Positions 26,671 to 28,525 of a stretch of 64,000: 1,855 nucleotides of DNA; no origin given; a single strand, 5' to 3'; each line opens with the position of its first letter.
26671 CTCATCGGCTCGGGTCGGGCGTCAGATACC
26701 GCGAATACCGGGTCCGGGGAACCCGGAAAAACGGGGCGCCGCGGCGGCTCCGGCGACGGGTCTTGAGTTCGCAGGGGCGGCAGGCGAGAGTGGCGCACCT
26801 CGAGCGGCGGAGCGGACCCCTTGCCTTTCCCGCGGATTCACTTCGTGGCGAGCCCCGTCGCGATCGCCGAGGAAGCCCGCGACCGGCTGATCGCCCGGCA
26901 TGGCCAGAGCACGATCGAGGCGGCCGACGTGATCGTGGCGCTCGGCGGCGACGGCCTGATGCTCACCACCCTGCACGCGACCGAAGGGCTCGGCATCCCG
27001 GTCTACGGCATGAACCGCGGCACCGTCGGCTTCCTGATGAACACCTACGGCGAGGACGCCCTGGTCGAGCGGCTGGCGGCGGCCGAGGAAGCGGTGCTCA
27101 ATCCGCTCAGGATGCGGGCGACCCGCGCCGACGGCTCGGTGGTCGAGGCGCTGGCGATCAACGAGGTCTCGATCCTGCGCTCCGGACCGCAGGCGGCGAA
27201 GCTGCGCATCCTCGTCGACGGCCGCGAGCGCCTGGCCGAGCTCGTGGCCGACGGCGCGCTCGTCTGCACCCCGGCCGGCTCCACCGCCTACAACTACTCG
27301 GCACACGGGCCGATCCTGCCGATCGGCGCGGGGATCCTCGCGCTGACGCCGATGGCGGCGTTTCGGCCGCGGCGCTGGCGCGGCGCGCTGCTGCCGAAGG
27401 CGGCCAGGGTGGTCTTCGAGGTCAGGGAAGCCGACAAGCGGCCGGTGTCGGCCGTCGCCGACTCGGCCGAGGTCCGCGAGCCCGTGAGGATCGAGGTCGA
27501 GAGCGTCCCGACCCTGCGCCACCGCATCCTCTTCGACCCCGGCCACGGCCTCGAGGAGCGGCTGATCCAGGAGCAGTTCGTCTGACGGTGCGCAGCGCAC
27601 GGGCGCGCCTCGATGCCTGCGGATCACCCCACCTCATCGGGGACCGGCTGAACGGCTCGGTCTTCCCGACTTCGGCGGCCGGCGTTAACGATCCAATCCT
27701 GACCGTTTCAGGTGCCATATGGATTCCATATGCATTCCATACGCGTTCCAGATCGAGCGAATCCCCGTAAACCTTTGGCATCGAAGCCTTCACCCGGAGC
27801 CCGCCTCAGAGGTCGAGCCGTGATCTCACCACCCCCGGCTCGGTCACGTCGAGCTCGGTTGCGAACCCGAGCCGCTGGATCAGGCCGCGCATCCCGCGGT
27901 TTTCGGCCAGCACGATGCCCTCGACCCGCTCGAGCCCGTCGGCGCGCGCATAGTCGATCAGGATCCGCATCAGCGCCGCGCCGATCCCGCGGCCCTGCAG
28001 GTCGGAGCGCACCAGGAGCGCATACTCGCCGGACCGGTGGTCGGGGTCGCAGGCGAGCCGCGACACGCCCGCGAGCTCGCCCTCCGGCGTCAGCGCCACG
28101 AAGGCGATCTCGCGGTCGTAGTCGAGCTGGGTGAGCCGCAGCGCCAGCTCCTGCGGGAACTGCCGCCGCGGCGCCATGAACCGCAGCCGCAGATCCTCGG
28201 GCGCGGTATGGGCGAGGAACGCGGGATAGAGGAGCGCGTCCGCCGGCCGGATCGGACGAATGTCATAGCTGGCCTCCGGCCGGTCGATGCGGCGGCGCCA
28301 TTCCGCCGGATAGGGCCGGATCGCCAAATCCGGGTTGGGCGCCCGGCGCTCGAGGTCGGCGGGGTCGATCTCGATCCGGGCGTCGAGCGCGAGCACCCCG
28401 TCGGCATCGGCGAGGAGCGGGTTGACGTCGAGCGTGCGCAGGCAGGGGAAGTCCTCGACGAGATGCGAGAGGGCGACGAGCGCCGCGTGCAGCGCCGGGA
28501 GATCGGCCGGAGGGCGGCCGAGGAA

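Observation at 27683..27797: Family A: 115-bp AT-richer element with four 11-bp units, placed right after stop codons (3 copies)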

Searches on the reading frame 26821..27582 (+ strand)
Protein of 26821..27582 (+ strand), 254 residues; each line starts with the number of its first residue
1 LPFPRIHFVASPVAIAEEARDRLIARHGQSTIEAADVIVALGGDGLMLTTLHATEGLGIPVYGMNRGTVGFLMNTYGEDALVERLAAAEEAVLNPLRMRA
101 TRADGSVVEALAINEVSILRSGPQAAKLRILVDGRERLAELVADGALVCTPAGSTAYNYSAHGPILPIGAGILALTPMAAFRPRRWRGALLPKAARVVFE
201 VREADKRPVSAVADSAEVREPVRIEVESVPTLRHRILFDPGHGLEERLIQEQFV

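Call 79: search_protein_families(library=pfam, proteins=[window:26821-27582:+])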
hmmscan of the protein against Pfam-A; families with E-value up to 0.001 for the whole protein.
window:26821-27582:+ (254 aa): 2 families
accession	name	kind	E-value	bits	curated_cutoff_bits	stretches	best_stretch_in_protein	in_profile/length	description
PF01513.26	NAD_kinase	-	2.4e-09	38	25.5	1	31-76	69-114/130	ATP-NAD kinase N-terminal domain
PF20143.4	NAD_kinase_C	-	1e-07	32.2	23.7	1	114-182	2-70/126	ATP-NAD kinase C-terminal domain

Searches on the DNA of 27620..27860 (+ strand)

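Call 53: search_rna_families(source=window, start=27620, end=27860, threshold=evalue, max_evalue=10)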
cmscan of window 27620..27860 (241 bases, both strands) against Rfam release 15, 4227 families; matches with E-value up to 10: 2.
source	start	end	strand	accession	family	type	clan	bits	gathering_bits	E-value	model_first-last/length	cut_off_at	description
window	27827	27855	+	RF01116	Yfr1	Gene; sRNA;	-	14.5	38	1.4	29-57/59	no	Cyanobacterial functional RNA 1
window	27620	27676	-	RF02347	ar45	Gene; sRNA;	-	12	40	3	1-58/148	3'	Alphaproteobacterial sRNA ar45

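Call 68: search_dna_similar(query=window:27637-27808:+, collection=plasmids, mode=distant, max_evalue=0.001, max_rows=25)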
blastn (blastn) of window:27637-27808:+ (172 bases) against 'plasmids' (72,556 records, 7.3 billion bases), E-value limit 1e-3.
No match.

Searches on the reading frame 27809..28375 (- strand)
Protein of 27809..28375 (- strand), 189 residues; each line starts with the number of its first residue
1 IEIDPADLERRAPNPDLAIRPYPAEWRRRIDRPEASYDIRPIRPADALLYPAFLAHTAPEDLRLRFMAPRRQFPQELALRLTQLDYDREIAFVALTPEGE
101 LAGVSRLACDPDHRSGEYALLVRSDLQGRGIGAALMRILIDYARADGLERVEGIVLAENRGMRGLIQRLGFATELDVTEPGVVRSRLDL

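Call 79: search_protein_families(library=pfam, proteins=[window:27809-28375:-])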
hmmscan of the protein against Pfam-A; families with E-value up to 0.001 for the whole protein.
window:27809-28375:- (189 aa): 4 families
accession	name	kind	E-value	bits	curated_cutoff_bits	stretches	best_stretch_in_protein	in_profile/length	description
PF00583.31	Acetyltransf_1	-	4.8e-14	53.1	20.7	1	76-171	19-116/116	Acetyltransferase (GNAT) family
PF13302.13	Acetyltransf_3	-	4.3e-10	40.9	25.4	1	39-171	4-137/138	Acetyltransferase (GNAT) domain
PF13508.13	Acetyltransf_7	-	2.3e-08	34.8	27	1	90-172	4-83/84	Acetyltransferase (GNAT) domain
PF13673.13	Acetyltransf_10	-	5.1e-07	30.2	23.6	1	87-173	28-109/128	Acetyltransferase (GNAT) domain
